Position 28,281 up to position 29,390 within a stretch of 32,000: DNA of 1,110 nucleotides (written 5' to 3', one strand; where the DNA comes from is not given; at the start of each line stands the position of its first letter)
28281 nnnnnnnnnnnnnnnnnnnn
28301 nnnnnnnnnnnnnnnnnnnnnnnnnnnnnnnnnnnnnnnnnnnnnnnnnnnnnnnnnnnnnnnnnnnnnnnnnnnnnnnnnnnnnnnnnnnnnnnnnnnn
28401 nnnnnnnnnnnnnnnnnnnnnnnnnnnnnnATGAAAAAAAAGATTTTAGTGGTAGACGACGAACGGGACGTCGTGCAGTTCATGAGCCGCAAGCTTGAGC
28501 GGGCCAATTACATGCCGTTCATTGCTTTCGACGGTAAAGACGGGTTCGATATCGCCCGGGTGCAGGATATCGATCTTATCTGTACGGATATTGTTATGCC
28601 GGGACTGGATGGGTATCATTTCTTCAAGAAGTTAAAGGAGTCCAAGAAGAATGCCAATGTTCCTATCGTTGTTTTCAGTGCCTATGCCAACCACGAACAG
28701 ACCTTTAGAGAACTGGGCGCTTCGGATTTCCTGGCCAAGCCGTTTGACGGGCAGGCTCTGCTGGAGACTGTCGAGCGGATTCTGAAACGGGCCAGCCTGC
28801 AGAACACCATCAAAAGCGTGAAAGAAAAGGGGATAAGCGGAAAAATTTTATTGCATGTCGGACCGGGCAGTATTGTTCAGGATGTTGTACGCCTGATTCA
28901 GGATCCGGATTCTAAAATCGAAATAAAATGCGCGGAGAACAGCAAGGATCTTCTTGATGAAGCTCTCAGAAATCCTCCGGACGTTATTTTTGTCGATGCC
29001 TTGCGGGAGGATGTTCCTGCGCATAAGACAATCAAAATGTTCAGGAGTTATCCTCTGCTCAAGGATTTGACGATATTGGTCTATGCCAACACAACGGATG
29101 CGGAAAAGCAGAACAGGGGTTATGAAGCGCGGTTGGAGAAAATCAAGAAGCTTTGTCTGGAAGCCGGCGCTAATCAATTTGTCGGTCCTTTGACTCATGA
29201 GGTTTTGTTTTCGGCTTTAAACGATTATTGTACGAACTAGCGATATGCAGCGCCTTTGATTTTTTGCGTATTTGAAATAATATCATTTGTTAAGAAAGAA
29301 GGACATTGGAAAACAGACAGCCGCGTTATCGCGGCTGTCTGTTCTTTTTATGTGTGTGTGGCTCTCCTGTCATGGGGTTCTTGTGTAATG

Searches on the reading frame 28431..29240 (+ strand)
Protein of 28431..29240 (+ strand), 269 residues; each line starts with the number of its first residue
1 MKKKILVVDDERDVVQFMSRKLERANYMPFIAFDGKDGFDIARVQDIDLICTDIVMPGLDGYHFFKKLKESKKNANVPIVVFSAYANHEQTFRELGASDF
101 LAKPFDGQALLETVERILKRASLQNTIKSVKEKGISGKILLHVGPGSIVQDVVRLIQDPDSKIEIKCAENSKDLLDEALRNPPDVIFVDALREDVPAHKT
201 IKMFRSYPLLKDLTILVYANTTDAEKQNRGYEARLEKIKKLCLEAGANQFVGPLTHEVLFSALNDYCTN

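Call 10: search_protein_families(library=pfam, proteins=[window:28431-29240:+], max_evalue=0.001)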
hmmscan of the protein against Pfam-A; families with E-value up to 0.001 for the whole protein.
window:28431-29240:+ (269 aa): 1 family
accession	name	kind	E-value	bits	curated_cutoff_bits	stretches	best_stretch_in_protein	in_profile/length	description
PF00072.30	Response_reg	-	1.5e-26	93.2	30.2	1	5-114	1-110/111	Response regulator receiver domain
